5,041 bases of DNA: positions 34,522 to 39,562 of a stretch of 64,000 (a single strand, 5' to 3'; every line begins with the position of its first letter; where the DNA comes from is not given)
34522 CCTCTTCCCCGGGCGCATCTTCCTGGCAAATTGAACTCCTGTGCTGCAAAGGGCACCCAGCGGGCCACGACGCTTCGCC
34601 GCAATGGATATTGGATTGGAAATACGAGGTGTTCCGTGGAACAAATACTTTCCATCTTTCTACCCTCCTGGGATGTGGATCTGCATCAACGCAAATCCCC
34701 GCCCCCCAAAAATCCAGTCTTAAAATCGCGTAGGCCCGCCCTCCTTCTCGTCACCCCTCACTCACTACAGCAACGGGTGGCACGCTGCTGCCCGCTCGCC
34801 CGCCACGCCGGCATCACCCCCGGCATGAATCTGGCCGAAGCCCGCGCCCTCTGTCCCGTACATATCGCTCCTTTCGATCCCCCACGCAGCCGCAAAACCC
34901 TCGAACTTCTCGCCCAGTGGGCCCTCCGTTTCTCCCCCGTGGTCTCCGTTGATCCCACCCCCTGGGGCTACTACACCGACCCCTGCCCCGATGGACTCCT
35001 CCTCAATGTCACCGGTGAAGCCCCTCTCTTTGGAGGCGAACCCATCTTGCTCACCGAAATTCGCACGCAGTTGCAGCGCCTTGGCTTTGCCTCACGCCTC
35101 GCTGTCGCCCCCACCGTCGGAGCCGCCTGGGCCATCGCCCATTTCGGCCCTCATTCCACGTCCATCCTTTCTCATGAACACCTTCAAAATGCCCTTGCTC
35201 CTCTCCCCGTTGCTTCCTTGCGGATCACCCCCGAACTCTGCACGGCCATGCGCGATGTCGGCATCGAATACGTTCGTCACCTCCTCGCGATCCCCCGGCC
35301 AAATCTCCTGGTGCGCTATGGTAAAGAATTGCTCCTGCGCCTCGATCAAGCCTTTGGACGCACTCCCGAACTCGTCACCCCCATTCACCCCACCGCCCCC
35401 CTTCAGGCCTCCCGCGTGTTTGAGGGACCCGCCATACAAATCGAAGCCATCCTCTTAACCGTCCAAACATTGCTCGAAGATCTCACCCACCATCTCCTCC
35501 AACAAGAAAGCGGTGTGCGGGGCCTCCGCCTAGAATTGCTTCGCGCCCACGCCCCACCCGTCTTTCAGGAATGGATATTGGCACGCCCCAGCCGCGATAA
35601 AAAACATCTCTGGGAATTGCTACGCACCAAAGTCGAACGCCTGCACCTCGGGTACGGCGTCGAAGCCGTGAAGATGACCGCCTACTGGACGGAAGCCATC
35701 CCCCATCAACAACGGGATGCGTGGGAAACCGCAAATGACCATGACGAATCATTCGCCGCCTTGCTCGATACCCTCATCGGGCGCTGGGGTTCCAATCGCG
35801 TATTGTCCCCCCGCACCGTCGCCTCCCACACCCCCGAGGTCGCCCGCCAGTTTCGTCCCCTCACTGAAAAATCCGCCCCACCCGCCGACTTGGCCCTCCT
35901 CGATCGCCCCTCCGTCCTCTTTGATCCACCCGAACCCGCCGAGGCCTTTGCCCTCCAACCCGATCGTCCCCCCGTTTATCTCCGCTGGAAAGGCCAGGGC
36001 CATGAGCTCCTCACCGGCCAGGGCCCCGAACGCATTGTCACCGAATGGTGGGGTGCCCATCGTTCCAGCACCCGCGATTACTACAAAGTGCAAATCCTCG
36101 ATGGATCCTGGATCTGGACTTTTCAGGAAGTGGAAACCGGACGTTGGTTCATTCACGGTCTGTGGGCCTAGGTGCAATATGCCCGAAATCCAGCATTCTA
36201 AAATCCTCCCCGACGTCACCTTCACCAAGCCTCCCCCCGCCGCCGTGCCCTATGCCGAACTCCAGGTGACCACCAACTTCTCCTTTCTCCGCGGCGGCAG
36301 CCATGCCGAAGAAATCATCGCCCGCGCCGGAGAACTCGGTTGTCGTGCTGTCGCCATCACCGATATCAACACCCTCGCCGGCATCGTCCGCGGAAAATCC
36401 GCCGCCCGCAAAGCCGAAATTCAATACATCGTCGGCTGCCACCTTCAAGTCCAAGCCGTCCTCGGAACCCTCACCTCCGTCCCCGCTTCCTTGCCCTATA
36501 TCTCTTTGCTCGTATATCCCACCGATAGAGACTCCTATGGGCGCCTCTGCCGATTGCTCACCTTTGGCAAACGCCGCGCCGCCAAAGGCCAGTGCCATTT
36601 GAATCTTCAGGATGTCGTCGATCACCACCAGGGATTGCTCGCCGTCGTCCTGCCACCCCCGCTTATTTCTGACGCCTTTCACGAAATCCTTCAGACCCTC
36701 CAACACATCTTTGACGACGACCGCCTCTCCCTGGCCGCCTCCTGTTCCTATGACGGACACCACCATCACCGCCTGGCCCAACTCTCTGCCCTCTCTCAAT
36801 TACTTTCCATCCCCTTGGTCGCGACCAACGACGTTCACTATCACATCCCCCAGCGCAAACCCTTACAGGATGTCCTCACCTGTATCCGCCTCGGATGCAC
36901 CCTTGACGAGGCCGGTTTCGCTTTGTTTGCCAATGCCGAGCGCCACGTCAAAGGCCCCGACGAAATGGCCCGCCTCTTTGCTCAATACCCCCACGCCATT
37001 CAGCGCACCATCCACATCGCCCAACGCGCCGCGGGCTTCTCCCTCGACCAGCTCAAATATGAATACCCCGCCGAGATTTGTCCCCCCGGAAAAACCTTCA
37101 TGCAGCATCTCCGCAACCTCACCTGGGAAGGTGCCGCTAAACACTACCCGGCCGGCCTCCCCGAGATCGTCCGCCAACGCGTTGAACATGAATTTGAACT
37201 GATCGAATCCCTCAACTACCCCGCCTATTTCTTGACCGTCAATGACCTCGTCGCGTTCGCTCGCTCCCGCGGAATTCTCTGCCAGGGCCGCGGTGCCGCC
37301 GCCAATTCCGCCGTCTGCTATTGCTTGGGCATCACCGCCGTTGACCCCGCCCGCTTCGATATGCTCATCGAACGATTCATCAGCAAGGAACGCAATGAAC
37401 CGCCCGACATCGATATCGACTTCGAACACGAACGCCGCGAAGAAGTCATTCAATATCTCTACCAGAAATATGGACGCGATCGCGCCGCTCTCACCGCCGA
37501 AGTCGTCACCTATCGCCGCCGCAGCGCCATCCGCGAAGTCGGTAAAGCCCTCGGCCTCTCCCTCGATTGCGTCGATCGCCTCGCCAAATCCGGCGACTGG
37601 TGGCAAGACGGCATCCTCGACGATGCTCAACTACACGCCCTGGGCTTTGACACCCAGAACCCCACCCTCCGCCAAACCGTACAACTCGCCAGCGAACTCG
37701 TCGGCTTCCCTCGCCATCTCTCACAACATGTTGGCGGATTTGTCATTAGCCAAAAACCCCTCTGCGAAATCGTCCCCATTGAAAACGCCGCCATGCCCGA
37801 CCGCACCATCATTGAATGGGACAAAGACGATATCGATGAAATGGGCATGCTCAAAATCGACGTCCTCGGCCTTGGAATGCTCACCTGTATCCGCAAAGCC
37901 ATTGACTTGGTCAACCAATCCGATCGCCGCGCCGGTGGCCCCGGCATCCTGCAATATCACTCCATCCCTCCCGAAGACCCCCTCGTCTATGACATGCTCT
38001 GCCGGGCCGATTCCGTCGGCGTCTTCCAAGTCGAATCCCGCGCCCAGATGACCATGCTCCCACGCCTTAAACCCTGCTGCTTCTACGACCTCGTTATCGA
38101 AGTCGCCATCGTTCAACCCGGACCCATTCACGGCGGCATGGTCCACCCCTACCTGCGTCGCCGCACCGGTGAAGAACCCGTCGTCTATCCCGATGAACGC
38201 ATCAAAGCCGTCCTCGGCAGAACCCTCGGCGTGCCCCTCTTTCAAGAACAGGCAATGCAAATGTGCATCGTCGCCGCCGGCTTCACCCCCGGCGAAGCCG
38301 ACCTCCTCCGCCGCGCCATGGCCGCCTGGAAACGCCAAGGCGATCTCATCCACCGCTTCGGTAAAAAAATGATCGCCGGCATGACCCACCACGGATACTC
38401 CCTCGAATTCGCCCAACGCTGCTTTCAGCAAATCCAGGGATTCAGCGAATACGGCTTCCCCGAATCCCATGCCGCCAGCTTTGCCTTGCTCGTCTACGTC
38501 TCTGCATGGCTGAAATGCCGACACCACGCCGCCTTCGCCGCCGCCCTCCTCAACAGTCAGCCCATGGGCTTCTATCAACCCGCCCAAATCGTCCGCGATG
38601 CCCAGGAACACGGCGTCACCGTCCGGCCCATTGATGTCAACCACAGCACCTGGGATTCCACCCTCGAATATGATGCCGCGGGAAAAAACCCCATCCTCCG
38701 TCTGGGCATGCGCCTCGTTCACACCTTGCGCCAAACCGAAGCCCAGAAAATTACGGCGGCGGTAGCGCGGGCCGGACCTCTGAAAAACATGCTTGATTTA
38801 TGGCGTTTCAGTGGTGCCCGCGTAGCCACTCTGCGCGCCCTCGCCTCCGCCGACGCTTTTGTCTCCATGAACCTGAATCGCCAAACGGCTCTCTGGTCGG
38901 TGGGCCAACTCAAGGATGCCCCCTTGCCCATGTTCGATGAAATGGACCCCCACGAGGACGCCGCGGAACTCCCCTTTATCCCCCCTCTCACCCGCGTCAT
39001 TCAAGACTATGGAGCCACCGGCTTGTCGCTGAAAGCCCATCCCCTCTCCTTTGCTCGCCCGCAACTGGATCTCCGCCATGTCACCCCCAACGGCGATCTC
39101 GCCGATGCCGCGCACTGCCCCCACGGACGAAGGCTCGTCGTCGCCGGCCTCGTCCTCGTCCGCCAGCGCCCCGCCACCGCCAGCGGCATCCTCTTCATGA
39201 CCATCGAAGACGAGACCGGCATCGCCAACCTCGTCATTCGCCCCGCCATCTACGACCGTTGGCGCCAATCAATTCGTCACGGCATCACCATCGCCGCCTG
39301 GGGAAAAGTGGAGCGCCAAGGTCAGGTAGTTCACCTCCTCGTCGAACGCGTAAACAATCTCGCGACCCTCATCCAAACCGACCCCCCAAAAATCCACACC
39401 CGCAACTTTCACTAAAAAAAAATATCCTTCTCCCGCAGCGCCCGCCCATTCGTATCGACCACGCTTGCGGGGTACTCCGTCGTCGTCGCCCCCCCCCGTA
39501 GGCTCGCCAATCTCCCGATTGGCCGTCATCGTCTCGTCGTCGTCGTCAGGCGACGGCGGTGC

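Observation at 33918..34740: SOS-regulated mutasome cassette with imuA split by a frameshift at a C7 homopolymer, possibly phase-variable error-prone repair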

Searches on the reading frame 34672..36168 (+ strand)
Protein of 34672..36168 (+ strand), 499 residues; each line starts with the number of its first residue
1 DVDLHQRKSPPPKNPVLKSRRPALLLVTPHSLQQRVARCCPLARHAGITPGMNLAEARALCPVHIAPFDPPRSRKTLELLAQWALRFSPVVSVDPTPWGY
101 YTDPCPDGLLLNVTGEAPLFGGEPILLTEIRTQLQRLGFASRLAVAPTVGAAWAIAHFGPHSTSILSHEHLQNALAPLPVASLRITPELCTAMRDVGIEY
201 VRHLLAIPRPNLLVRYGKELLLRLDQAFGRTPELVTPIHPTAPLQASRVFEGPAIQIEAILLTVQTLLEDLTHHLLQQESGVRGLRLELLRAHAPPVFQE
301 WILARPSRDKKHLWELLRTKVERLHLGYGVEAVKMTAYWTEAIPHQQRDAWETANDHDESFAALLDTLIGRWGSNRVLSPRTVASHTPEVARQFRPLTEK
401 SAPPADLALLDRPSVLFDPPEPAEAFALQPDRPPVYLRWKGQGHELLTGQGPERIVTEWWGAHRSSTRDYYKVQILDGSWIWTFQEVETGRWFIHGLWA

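Call 7: search_protein_families(library=pfam, proteins=[window:34672-36168:+], max_evalue=0.01)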
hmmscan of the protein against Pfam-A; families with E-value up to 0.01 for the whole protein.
window:34672-36168:+ (499 aa): 1 family
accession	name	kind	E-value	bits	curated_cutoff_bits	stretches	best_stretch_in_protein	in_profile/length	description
PF00817.25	IMS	-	1.6e-07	31.7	23.2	1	25-154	23-145/148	impB/mucB/samB family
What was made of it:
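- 34675..36171 (+): imuB in frame 1. The start is GTG 34675 or GTG 34777; there is no canonical start codon at the imuA stop. Pfam IMS at 31.7 bits (call 7).
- On imuA-imuB-dnaE2 mutasome cassette: Pfam IMS scores 31.7 bits against a cut-off of 23.2 (call 7).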

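Call 8: search_protein_families(library=ncbifam, proteins=[window:34672-36168:+], max_evalue=0.01)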
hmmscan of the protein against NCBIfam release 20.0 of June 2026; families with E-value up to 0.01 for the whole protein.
window:34672-36168:+ (499 aa): 2 families
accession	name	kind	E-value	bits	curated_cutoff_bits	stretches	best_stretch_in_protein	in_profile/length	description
NF002848.0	PRK03103.1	subfamily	1.2e-06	27.3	381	1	36-219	44-224/410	DNA polymerase IV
NF002751.0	PRK02794.1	equivalog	0.0001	21.3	371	0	160-315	193-349/425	DNA polymerase IV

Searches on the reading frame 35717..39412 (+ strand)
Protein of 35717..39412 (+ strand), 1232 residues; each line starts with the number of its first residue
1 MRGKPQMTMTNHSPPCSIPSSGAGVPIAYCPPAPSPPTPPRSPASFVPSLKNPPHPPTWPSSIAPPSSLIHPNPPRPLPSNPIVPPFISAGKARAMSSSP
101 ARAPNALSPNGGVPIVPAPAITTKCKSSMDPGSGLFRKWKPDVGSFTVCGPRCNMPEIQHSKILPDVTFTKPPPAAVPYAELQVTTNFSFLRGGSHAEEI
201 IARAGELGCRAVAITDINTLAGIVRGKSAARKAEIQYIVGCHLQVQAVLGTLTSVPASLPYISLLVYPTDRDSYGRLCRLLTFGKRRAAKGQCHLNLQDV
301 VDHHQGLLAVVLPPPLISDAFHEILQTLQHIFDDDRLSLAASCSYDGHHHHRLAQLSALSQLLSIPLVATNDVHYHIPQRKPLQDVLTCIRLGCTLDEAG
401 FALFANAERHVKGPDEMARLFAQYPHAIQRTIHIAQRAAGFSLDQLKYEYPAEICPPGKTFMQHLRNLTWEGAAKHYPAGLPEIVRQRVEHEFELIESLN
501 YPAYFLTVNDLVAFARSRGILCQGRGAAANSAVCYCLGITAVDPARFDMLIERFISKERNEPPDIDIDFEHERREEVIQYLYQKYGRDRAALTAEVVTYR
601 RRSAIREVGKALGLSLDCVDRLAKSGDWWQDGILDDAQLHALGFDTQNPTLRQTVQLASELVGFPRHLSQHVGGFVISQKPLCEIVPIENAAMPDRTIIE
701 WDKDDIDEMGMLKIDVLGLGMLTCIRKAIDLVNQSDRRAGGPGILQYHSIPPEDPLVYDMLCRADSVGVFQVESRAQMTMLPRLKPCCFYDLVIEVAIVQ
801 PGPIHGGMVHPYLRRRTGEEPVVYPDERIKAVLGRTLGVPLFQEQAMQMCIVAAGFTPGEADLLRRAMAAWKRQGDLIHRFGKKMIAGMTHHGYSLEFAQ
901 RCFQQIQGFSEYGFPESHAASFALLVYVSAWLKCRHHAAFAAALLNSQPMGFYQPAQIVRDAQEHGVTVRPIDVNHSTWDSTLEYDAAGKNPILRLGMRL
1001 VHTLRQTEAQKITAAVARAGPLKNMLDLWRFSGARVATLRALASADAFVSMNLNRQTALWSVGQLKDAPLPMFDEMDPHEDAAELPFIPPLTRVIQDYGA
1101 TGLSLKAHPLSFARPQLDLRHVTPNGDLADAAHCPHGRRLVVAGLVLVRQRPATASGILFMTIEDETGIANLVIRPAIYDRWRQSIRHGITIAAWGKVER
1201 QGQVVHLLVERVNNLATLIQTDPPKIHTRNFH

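Call 7: search_protein_families(library=pfam, proteins=[window:35717-39412:+], max_evalue=0.01)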
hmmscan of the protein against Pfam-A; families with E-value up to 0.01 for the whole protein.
window:35717-39412:+ (1232 aa): 5 families
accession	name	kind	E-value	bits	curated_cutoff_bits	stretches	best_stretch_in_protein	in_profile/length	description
PF07733.18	DNA_pol3_alpha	-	1.6e-89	300.4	23.9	1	463-718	1-260/260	Bacterial DNA polymerase III alpha NTPase domain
PF17657.6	DNA_pol3_finger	-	3e-52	176.8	22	1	721-892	1-165/166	Bacterial DNA polymerase III alpha subunit finger domain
PF14579.12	HHH_6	-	8.7e-15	55.2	25.6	1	966-1057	1-89/90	Helix-hairpin-helix motif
PF02811.25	PHP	-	2.3e-12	48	26.4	1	182-311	2-122/164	PHP domain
PF01336.31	tRNA_anti-codon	-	4.4e-08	33.4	27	1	1141-1213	2-73/75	OB-fold nucleic acid binding domain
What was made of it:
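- On imuA-imuB-dnaE2 mutasome cassette: The Pfam PHP, DNA_pol3_alpha, finger, HHH_6 and OB domains are all present (call 7).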

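Call 8: search_protein_families(library=ncbifam, proteins=[window:35717-39412:+], max_evalue=0.01)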
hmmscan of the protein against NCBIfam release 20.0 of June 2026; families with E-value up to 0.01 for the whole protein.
window:35717-39412:+ (1232 aa): 14 families
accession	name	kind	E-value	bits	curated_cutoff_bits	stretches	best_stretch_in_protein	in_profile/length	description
NF004225.0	PRK05672.1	subfamily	0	1359.7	939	1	176-1231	3-1046/1047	error-prone DNA polymerase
NF004226.0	PRK05673.1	equivalog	4.6e-180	601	1002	1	179-1217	6-1064/1146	DNA polymerase III subunit alpha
NF005298.0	PRK06826.1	equivalog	6.5e-172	573.9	1260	1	179-1217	5-1074/1151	DNA polymerase III subunit alpha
TIGR00594.1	polc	superfamily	1.8e-165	552.6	434.35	1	180-1067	2-897/1022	DNA polymerase III subunit alpha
NF005377.0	PRK06920.1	equivalog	7.7e-135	451.1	1806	1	178-1216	2-1024/1108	DNA polymerase III subunit alpha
NF005617.0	PRK07374.1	equivalog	1.4e-119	400.7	1653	1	179-1216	3-1081/1170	DNA polymerase III subunit alpha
NF005516.0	PRK07135.1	equivalog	1.7e-103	347.6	1084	2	483-1050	251-811/974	DNA polymerase III DnaE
NF005582.0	PRK07279.1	equivalog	1.5e-100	337.7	1279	1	180-1065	3-818/1033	DNA polymerase III subunit alpha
NF004550.0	PRK05898.1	equivalog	6.1e-96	322.6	1182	1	483-1018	252-774/971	DNA polymerase III subunit alpha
NF007079.0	PRK09532.1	equivalog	1e-89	301.9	1525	1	179-914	3-776/876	DNA polymerase III subunit alpha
NF001688.0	PRK00448.1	equivalog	2.8e-22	78.2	873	2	353-544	720-912/1445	PolC-type DNA polymerase III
TIGR01405.1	polC_Gram_pos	equivalog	9e-21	73.3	1043.45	2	353-544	486-677/1211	DNA polymerase III subunit alpha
NF005616.0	PRK07373.1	equivalog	6.4e-13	48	646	2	914-1058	38-179/449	DNA polymerase III subunit alpha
NF041577.1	nside_bi_sphtase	equivalog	8.9e-05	21.8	400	1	196-246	18-68/276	3',5'-nucleoside bisphosphate phosphatase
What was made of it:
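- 36179..39415 (+): dnaE2 (imuC), 1078 aa. NCBIfam NF004225 error-prone DNA polymerase scores 1359.7 bits against a cut-off of 939 (call 8).
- On imuA-imuB-dnaE2 mutasome cassette: NF004225 scores 1359.7 bits against a cut-off of 939 and covers profile positions 3-1046 of 1047 (call 8).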
